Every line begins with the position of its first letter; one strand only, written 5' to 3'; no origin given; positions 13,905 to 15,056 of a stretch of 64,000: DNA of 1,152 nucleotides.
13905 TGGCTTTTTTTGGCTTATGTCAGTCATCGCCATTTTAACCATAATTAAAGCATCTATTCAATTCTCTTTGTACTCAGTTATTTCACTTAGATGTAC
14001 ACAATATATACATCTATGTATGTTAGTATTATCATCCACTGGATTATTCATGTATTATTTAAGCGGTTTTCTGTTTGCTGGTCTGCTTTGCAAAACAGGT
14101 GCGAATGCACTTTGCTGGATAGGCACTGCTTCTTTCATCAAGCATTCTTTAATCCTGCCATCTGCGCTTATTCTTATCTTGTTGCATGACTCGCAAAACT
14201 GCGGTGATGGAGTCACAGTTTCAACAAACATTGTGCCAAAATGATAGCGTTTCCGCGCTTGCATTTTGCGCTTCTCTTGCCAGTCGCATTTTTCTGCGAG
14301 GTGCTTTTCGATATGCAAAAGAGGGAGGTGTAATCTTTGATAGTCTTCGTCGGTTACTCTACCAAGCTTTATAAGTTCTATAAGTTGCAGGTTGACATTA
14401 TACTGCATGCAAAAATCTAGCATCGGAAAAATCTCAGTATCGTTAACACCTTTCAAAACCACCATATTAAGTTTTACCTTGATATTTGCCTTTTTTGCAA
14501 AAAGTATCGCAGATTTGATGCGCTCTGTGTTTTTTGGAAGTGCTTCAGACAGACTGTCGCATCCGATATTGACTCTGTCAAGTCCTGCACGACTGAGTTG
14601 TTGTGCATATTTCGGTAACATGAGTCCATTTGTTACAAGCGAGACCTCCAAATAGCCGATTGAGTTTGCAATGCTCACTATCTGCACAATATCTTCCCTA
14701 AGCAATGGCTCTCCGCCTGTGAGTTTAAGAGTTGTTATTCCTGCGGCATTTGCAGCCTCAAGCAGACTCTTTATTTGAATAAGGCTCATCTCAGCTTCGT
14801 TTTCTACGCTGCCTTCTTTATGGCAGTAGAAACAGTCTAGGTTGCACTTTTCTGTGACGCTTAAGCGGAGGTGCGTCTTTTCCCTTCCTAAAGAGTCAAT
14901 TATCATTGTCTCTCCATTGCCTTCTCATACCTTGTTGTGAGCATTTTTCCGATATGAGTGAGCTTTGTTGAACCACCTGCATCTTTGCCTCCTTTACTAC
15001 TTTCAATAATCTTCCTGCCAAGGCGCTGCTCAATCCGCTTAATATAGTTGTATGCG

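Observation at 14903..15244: ModE-like regulator at the head of the Moco operon has no ATG/GTG/TTG start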

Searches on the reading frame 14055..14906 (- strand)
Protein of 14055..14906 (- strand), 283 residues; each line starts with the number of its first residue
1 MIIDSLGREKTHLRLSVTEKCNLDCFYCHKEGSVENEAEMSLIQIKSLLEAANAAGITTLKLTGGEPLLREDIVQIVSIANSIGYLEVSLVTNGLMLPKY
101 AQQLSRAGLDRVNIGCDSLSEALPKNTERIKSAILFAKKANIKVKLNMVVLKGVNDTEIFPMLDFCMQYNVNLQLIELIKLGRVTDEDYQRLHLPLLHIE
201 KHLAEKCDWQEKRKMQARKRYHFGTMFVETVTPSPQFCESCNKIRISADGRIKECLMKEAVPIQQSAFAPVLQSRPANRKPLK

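Call 6: search_protein_families(library=pfam, proteins=[window:14055-14906:-], max_evalue=0.01)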
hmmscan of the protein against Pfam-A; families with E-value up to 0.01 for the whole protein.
window:14055-14906:- (283 aa): 3 families
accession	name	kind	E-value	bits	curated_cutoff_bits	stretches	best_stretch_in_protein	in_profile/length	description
PF04055.27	Radical_SAM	-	2.7e-29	102.9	29.5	1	16-166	2-166/166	Radical SAM superfamily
PF06463.18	Mob_synth_C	-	1.2e-13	51.6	37.4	1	172-260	2-94/128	Molybdenum Cofactor Synthesis C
PF13353.11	Fer4_12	-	3.5e-05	24.5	22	1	19-115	13-112/137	4Fe-4S single cluster domain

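Call 7: search_protein_families(library=ncbifam, proteins=[window:14055-14906:-], max_evalue=0.01)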
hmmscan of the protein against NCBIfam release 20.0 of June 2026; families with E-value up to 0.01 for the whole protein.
window:14055-14906:- (283 aa): 75 families (the best 25 are shown)
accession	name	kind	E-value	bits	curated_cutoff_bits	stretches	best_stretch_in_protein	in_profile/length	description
TIGR02668.1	moaA_archaeal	equivalog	1.4e-77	260.7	325.25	1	2-260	1-270/303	GTP 3',8-cyclase MoaA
NF001199.0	PRK00164.2-1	equivalog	1.8e-76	257.3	231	1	1-260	2-272/308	GTP 3',8-cyclase MoaA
TIGR02666.1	moaA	equivalog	7.9e-64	215.7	284.05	1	2-260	1-282/336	GTP 3',8-cyclase MoaA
NF045646.2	rSAM_Se_TrsS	equivalog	1.5e-26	93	490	1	15-205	90-293/441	radical SAM (seleno)protein TrsS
NF045702.1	rSAM_GDGT_ether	equivalog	3.1e-23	82.2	450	1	14-208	89-298/486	tetraether lipid synthase Tes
TIGR04055.1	rSAM_NirJ2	equivalog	2.6e-19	69.9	500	1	17-190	6-186/326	putative heme d1 biosynthesis radical SAM protein NirJ2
TIGR04466.1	rSAM_BlsE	equivalog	2.5e-18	66.6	400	1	12-122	4-112/327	cytosylglucuronate decarboxylase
TIGR04317.1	W_rSAM_matur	equivalog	3.1e-18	66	380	1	13-138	6-132/349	tungsten cofactor oxidoreductase radical SAM maturase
NF038283.1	viperin_w_prok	equivalog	3.8e-18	65.7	180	1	17-152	8-164/281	viperin family antiviral radical SAM protein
TIGR04545.1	rSAM_ahbD_hemeb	equivalog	1.3e-17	64.2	500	1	16-190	5-187/339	heme b synthase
NF050035.1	rSAM_WgK_link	exception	1.9e-17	63.3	650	1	14-131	12-130/367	radical SAM/SPASM peptide maturase WgkB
TIGR04347.1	pseudo_SAM_Halo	equivalog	1.1e-16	61.2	525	1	16-121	43-149/390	TIGR04347 family pseudo-SAM/SPASM protein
TIGR02109.1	PQQ_syn_pqqE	equivalog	1.2e-16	60.6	381.35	1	14-171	10-174/358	pyrroloquinoline quinone biosynthesis protein PqqE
TIGR04303.1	GeoRSP_rSAM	equivalog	6e-16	58.9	400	1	15-172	9-170/325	GeoRSP system radical SAM/SPASM protein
TIGR04051.1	rSAM_NirJ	equivalog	1.1e-14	54.2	515.45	1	18-172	9-169/354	heme d1 biosynthesis radical SAM protein NirJ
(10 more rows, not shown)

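Call 19: find_homologous_proteins(query=window:14055-14906:-, max_evalue=1e-40)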
Query window:14055-14906:- (283 aa): 663 proteins with E <= 1e-40 among 2247 candidates; the best 120 are listed.
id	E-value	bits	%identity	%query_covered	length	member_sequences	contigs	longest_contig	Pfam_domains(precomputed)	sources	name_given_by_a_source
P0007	9.9e-184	627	100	100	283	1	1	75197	PF04055.28,PF06463.19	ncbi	ncbi:MAG: GTP 3',8-cyclase MoaA [Candidatus Woesearchaeota archaeon]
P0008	2.9e-87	311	55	97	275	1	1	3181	PF04055.28,PF13353.12,PF06463.19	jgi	-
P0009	2.5e-86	308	57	91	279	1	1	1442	PF04055.28,PF13353.12,PF06463.19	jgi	jgi:cyclic pyranopterin phosphate synthase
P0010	2.2e-82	295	54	93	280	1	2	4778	PF04055.28,PF13353.12,PF06463.19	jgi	-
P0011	2.7e-82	294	52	93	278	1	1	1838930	PF04055.28,PF13353.12,PF06463.19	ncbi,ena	-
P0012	1.1e-76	276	51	92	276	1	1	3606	PF04055.28,PF06463.19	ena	-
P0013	2.2e-76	275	50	92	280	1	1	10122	PF04055.28,PF13353.12,PF06463.19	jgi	jgi:GTP 3',8-cyclase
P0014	3.6e-76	274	50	93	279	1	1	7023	PF04055.28,PF06463.19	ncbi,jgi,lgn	-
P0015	1.8e-75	272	52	91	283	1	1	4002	PF04055.28,PF13353.12,PF06463.19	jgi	jgi:GTP 3',8-cyclase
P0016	3.0e-75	271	49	97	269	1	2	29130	PF04055.28,PF13353.12,PF06463.19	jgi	-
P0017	1.1e-74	269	46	97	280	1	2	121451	PF04055.28,PF13353.12,PF06463.19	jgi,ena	jgi:GTP 3',8-cyclase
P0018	1.4e-74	269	49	91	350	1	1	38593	PF13576.13,PF04055.28,PF13353.12,PF06463.19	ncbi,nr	ncbi:GTP 3',8-cyclase MoaA [Candidatus Woesearchaeota archaeon]|nr:GTP 3',8-cyclase MoaA [Candidatus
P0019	3.0e-74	268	45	97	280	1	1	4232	PF04055.28,PF06463.19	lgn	-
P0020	6.5e-74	267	49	91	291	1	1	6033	PF04055.28,PF13353.12,PF06463.19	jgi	jgi:cyclic pyranopterin phosphate synthase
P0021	4.4e-73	264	52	92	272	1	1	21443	PF04055.28,PF13353.12,PF06463.19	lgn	-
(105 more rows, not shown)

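Call 36: find_encoding_contigs(protein=P0009, flank=1500, max_places=2)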
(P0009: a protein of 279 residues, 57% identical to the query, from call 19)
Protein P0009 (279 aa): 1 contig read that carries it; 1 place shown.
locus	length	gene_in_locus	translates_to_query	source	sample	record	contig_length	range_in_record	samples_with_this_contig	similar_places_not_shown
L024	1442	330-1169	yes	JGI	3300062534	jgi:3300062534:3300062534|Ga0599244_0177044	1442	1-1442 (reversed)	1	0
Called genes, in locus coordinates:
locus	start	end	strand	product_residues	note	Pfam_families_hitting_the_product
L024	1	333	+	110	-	?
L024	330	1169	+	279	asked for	PF04055:Radical_SAM, PF13353:Fer4_12 (weak), PF06463:Mob_synth_C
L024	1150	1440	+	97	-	?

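Call 37: find_encoding_contigs(protein=P0021, flank=1500, max_places=2)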
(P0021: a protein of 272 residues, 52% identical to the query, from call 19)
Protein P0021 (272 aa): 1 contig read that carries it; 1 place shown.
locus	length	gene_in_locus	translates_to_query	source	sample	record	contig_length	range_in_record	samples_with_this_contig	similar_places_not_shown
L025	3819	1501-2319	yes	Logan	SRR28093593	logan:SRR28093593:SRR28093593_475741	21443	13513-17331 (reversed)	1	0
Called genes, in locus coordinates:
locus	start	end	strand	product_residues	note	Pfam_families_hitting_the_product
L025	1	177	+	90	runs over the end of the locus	PF14947:HTH_45, PF14277:DUF4364 (weak)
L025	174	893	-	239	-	-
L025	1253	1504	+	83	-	-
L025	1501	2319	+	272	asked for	PF04055:Radical_SAM, PF13353:Fer4_12 (faint), PF06463:Mob_synth_C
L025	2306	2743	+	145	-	PF01967:MoaC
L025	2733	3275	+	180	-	PF00994:MoCF_biosynth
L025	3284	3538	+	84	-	-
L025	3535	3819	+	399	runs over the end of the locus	PF03453:MoeA_N, PF00994:MoCF_biosynth, PF03454:MoeA_C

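Call 38: find_encoding_contigs(protein=P0012, flank=1500, max_places=2)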
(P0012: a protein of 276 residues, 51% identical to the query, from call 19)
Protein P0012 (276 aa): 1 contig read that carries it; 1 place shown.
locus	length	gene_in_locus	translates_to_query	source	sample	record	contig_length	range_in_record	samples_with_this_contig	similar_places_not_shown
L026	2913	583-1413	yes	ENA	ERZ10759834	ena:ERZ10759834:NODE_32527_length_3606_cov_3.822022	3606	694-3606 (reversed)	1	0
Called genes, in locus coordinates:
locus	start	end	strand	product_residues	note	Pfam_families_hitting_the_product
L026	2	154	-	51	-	?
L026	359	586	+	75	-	PF00126:HTH_1 (weak)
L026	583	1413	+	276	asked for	PF04055:Radical_SAM, PF06463:Mob_synth_C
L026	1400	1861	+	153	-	PF01967:MoaC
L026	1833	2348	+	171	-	PF00994:MoCF_biosynth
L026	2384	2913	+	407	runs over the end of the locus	?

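Call 59: find_encoding_contigs(protein=P0015, flank=1200, max_places=2)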
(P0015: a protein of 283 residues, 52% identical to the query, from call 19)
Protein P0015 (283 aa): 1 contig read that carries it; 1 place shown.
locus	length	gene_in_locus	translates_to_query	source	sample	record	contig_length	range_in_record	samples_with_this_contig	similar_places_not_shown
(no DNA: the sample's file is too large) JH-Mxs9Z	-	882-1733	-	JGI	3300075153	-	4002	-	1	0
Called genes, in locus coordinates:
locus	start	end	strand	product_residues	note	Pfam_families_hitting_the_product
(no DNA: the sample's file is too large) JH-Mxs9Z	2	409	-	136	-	?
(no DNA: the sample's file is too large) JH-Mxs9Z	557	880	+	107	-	-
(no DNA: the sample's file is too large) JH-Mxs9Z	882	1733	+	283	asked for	PF13353:Fer4_12 (weak), PF04055:Radical_SAM, PF06463:Mob_synth_C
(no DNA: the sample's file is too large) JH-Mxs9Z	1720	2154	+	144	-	PF01967:MoaC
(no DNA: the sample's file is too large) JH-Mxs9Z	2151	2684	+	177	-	PF00994:MoCF_biosynth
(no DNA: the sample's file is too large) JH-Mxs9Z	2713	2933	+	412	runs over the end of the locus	PF03453:MoeA_N, PF00994:MoCF_biosynth, PF03454:MoeA_C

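Call 60: find_encoding_contigs(protein=P0013, flank=1200, max_places=2)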
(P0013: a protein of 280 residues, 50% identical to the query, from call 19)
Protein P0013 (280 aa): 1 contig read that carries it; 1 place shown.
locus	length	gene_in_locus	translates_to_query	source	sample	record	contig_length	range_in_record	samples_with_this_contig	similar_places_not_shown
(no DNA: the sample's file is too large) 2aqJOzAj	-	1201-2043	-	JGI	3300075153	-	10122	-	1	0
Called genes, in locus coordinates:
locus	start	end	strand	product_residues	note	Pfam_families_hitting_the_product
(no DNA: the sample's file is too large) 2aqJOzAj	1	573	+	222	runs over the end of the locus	-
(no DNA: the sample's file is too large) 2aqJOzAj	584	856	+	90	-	PF14947:HTH_45, PF14277:DUF4364 (weak)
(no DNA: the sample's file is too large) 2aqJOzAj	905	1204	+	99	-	-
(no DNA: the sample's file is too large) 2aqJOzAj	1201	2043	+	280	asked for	PF04055:Radical_SAM, PF13353:Fer4_12 (faint), PF06463:Mob_synth_C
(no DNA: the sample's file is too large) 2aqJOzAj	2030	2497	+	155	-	PF01967:MoaC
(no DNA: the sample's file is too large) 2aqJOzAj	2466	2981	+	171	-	PF00994:MoCF_biosynth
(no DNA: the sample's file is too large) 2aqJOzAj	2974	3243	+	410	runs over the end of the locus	PF03453:MoeA_N, PF00994:MoCF_biosynth, PF03454:MoeA_C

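Call 61: find_encoding_contigs(protein=P0016, flank=1200, max_places=2)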
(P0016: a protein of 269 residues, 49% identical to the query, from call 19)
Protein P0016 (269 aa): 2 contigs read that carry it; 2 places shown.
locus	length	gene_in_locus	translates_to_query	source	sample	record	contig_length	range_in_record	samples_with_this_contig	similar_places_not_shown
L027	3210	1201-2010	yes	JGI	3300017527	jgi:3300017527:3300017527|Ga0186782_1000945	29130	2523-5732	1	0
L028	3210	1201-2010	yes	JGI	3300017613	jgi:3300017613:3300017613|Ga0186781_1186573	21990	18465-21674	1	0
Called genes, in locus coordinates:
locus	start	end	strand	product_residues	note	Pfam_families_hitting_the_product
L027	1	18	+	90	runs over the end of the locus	PF14947:HTH_45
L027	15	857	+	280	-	PF02811:PHP (weak)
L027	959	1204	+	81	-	-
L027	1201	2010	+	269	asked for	PF04055:Radical_SAM, PF13353:Fer4_12 (faint), PF06463:Mob_synth_C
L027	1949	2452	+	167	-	PF01967:MoaC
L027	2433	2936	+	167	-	PF00994:MoCF_biosynth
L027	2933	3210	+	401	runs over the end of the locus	PF03453:MoeA_N, PF00994:MoCF_biosynth, PF03454:MoeA_C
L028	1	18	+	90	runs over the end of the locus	PF14947:HTH_45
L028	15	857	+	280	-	PF02811:PHP (weak)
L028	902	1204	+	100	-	-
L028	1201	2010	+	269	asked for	PF04055:Radical_SAM, PF13353:Fer4_12 (faint), PF06463:Mob_synth_C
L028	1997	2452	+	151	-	PF01967:MoaC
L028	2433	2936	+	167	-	PF00994:MoCF_biosynth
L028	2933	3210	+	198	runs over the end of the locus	?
